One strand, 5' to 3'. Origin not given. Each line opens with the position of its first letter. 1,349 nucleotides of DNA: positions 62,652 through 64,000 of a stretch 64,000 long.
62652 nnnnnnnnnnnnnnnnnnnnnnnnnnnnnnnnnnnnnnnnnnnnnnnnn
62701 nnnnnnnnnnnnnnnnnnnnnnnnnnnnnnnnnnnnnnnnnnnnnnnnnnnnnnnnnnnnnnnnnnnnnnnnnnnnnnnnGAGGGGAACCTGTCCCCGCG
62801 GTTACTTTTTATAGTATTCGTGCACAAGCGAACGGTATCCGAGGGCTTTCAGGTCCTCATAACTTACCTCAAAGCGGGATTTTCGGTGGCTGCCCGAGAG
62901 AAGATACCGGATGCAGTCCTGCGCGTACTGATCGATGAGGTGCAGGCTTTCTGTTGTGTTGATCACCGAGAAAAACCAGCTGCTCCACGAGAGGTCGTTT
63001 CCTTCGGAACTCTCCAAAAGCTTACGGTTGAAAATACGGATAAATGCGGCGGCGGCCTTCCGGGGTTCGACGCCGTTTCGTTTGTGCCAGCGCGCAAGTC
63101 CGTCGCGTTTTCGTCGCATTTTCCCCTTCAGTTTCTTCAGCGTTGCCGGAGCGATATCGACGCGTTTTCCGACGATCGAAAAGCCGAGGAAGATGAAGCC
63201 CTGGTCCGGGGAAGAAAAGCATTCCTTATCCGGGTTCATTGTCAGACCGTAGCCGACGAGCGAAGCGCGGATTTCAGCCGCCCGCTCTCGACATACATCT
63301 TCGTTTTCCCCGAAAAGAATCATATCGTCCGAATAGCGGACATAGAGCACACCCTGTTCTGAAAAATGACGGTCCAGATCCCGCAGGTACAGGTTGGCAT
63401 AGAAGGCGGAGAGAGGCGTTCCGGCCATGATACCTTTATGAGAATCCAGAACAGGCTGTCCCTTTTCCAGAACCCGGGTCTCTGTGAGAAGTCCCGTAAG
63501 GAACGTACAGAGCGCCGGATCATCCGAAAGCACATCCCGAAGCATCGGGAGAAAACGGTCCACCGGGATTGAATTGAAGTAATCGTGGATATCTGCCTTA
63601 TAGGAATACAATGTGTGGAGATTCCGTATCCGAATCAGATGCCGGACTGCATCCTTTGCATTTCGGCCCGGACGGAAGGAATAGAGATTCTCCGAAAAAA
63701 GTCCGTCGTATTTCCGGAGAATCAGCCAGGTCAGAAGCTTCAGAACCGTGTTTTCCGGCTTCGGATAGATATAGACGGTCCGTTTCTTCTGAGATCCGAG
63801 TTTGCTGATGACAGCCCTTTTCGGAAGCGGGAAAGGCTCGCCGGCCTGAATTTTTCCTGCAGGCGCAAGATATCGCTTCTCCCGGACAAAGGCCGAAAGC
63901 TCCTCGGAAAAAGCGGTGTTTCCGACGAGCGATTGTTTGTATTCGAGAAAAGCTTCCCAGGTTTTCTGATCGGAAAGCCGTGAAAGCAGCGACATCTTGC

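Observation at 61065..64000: Tail-to-tail pair: SLOG(YpsA-like)-2x2TM fusion protein and a stand-alone reverse transcriptase, a candidate defence/abortive-infection module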

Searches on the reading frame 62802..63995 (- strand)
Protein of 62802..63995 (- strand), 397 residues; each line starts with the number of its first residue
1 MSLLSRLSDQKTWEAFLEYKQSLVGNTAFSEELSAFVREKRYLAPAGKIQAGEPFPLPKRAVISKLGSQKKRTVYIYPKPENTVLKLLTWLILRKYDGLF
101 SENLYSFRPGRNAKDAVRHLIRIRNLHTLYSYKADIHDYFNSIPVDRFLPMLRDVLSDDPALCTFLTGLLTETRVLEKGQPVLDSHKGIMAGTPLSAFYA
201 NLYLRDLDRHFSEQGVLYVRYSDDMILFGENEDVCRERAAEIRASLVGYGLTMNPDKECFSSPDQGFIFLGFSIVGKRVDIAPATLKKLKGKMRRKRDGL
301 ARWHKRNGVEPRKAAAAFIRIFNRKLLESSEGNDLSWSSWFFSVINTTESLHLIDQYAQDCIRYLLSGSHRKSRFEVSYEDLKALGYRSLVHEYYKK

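Call 3: search_protein_families(library=pfam, proteins=[window:62802-63995:-], max_evalue=1)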
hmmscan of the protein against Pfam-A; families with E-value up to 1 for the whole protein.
window:62802-63995:- (397 aa): 1 family
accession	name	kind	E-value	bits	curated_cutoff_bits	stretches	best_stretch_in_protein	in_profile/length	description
PF00078.32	RVT_1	-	1.3e-18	67.9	29.6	1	69-274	7-205/205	Reverse transcriptase (RNA-dependent DNA polymerase)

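Call 4: search_protein_families(library=padloc, proteins=[window:62802-63995:-], max_evalue=1)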
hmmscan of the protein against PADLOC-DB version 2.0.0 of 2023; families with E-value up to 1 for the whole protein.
window:62802-63995:- (397 aa): 83 families (the best 25 are shown)
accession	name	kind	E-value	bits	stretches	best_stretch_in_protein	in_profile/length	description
PDLC03764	RT_UG26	-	3.2e-164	544.4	1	1-396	1-394/398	DRT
PDLC01136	RT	-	1.6e-36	124.1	1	48-277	48-261/263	RT (reverse transcriptase)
PDLC03765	RT_UG27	-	1.2e-32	111.4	1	5-368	7-356/420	DRT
PDLC02063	Cas1_IIIb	-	6.5e-32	108.8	1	56-319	60-275/617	-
PDLC03779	RT_UG4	-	3.4e-27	93.4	1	71-296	61-280/307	DRT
PDLC03754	RT_UG17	-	4.8e-27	92.9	1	117-382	115-372/429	DRT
PDLC03766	Drt9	-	6e-24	82.7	1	59-292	89-322/488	DRT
PDLC03757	Drt2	-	2.4e-20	71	1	184-306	283-411/502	DRT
PDLC03768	Drt3a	-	6.6e-20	69.9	1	113-295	118-291/411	DRT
PDLC03759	RT_UG21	-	3.2e-18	63.8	1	130-257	143-261/503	DRT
PDLC03755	RT_UG18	-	5.1e-16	57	1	101-277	90-264/295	DRT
PDLC03778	RT_UG39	-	5.9e-16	56.5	2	185-242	290-349/541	DRT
PDLC03756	RT_UG19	-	1.3e-15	55.5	1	129-257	147-271/562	DRT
PDLC03758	RT_UG20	-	2.3e-15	54.6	1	106-259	122-266/511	DRT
PDLC03773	RT_UG34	-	2.8e-14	50.9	1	133-257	154-283/512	DRT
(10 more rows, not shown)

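Call 5: search_protein_families(library=ncbifam, proteins=[window:62802-63995:-], max_evalue=1)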
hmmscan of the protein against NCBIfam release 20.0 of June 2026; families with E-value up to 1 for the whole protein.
window:62802-63995:- (397 aa): 8 families
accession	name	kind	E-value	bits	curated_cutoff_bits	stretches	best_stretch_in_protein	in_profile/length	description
TIGR04416.1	group_II_RT_mat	equivalog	6.9e-28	97.8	300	1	59-299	54-294/353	group II intron reverse transcriptase/maturase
NF041746.1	Drt2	equivalog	3.2e-16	59.5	390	1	184-328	219-375/416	antiviral reverse transcriptase Drt2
NF041747.1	Drt3a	equivalog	3.5e-15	56.2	200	1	114-274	95-262/412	antiviral reverse transcriptase Drt3a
NF038233.2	retron_St85_RT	exception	2.8e-14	53.1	235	1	62-295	29-252/289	retron St85 family RNA-directed DNA polymerase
NF041749.1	Drt4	equivalog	6.6e-06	25.4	450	1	187-257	193-263/489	antiviral reverse transcriptase Drt4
NF041750.1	Drt5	equivalog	0.00047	19.2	550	1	200-262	190-252/484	antiviral reverse transcriptase Drt5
NF041748.1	Drt3b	equivalog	0.037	12.7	350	1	219-260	273-314/647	antiviral reverse transcriptase Drt3b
TIGR04499.1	abortive_AbiA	subfamily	0.048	12.3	250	1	123-261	140-291/615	AbiA family abortive infection protein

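Call 7: find_encoding_contigs(protein=window:62802-63995:-, flank=10000, max_places=8)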
Protein window:62802-63995:- (397 aa): 1 contig read that carries it; 1 place shown.
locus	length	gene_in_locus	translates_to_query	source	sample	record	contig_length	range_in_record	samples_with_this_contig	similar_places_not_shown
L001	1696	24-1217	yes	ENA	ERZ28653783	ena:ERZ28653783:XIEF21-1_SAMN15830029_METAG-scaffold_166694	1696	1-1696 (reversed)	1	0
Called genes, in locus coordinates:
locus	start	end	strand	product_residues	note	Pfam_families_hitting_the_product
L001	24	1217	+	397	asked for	PF00078:RVT_1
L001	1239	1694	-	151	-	?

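Call 11: find_homologous_proteins(query=window:62802-63995:-, max_evalue=1e-20)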
Query window:62802-63995:- (397 aa): 2253 proteins with E <= 1e-20 among 7296 candidates; the best 120 are listed.
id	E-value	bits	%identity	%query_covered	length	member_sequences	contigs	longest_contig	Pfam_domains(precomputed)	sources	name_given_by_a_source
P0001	5.2e-262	886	98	100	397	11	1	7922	PF00078.33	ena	-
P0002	3.1e-194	663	74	99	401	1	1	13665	PF00078.33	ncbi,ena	-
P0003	5.7e-192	656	74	100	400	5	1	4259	PF00078.33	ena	-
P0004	2.7e-173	594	69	99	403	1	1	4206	PF00078.33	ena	-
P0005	7.2e-173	593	69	99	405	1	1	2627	PF00078.33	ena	-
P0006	8.4e-173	593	68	99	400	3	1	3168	PF00078.33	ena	-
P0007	4.6e-172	590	69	99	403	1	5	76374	PF00078.33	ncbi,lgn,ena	-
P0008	6.9e-172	590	69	99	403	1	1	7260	PF00078.33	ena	-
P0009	1.1e-171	589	68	99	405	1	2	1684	PF00078.33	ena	-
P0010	2.4e-171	588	68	99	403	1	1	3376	PF00078.33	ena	-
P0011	1.0e-166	573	65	99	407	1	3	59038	PF00078.33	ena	-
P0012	1.1e-165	569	65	99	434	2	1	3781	PF00078.33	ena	-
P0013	1.5e-165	569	64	99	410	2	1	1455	PF00078.33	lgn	-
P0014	1.7e-165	569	64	100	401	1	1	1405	PF00078.33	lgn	-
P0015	6.2e-164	564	65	99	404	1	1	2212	PF00078.33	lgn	-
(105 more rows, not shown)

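Call 14: find_encoding_contigs(protein=P0001, flank=10000, max_places=4)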
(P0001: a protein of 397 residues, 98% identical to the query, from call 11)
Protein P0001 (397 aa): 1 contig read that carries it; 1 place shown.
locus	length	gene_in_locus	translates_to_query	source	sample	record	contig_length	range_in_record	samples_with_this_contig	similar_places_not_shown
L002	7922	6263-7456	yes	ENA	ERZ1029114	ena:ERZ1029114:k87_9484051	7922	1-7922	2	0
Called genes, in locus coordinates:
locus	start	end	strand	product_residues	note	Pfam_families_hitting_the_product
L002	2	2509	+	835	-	?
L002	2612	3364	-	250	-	PF02463:SMC_N, PF00005:ABC_tran, PF13166:AAA_13 (faint), PF13304:AAA_21 (weak)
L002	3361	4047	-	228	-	PF00528:BPD_transp_1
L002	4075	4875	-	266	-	PF00497:SBP_bac_3, PF12974:Phosphonate-bd (weak)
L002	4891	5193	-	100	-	PF13560:HTH_31 (weak), PF01381:HTH_3, PF07022:Phage_CI_repr, PF13443:HTH_26 (weak)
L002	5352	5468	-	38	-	-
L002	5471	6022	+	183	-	-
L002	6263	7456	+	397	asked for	PF00078:RVT_1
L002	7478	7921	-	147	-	?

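Call 16: find_related_loci(query=A1, collection=genome_contigs, flank=10000)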
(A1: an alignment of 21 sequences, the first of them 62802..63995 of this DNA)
Query A1 (397 aa) in genome_contigs; peptide patterns used: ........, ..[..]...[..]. (x = any residue, [..] = any of these).
465 stretches matched a pattern; 438 encode a relative of the query (tblastn E <= 1e-3); the best 80 are kept; 80 distinct loci.
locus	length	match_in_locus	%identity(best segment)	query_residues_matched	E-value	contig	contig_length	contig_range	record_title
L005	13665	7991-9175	74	1-395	0e+0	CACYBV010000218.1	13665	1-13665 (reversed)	MAG: uncultured Clostridiales bacterium isolate RUG11805 genome assembly, contig: RUG11805_asm_218, whole genome shotgun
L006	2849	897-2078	64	1-395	3e-178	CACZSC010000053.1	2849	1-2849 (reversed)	MAG: uncultured Ruminococcus sp. isolate RUG12901 genome assembly, contig: RUG12901_asm_53, whole genome shotgun sequenc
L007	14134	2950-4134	63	1-396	1e-167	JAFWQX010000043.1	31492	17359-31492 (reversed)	MAG: Clostridia bacterium isolate RGIG5989 Sheep_Omasum-2__c200115, whole genome shotgun sequence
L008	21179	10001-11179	69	2-395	2e-166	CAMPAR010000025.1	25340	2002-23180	MAG: uncultured Lachnospiraceae bacterium isolate SRR873600_bin.72_metaWRAP_v1.3_MAG genome assembly, contig: NODE_3699_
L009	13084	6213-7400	63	1-397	7e-166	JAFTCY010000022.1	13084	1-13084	MAG: Clostridia bacterium isolate RGIG3705 Goat_Rumen.Co__c386566, whole genome shotgun sequence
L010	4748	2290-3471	63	1-395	4e-170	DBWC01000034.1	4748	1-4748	MAG TPA_asm: Clostridiales bacterium UBA1248 UBA1248_contig_67117, whole genome shotgun sequence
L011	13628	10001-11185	63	1-396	4e-164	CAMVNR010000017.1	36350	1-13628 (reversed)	MAG TPA_asm: uncultured Lachnospiraceae bacterium isolate SRR8387716_bin.58_metaWRAP_v1.3_MAG genome assembly, contig: E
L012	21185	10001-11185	63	1-396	8e-164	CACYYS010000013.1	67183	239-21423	MAG: uncultured Ruminococcus sp. isolate RUG12395 genome assembly, contig: RUG12395_asm_13, whole genome shotgun sequenc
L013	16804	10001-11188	63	1-397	1e-161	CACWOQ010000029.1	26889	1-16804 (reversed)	MAG: uncultured Ruminococcus sp. isolate RUG10767 genome assembly, contig: RUG10767_asm_29, whole genome shotgun sequenc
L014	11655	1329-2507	62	2-395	1e-160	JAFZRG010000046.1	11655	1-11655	MAG: Bacillota bacterium isolate RGIG8025 Water_buffalos_Rumen-1__c167339, whole genome shotgun sequence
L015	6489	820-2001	61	1-395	1e-161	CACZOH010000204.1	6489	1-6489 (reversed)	MAG: uncultured Ruminococcus sp. isolate RUG12800 genome assembly, contig: RUG12800_asm_204, whole genome shotgun sequen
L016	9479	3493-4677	60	1-396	2e-159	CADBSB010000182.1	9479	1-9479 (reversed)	MAG: uncultured Ruminococcus sp. isolate RUG14256 genome assembly, contig: RUG14256_asm_182, whole genome shotgun sequen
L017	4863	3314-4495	63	1-395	4e-162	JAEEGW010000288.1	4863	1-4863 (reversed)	MAG: Clostridiales bacterium isolate Tb.RUG.108 k141_8276313_flag=0_multi=49.8731_len=4863, whole genome shotgun sequenc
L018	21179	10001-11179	61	2-395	4e-159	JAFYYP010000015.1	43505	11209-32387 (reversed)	MAG: Bacillota bacterium isolate RGIG7540 Water_buffalos_Omasum-1__c88269, whole genome shotgun sequence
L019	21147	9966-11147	61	1-395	2e-158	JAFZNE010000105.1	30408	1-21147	MAG: Lachnospiraceae bacterium isolate RGIG7919 Water_buffalos_Reticulum.Co__c3582414, whole genome shotgun sequence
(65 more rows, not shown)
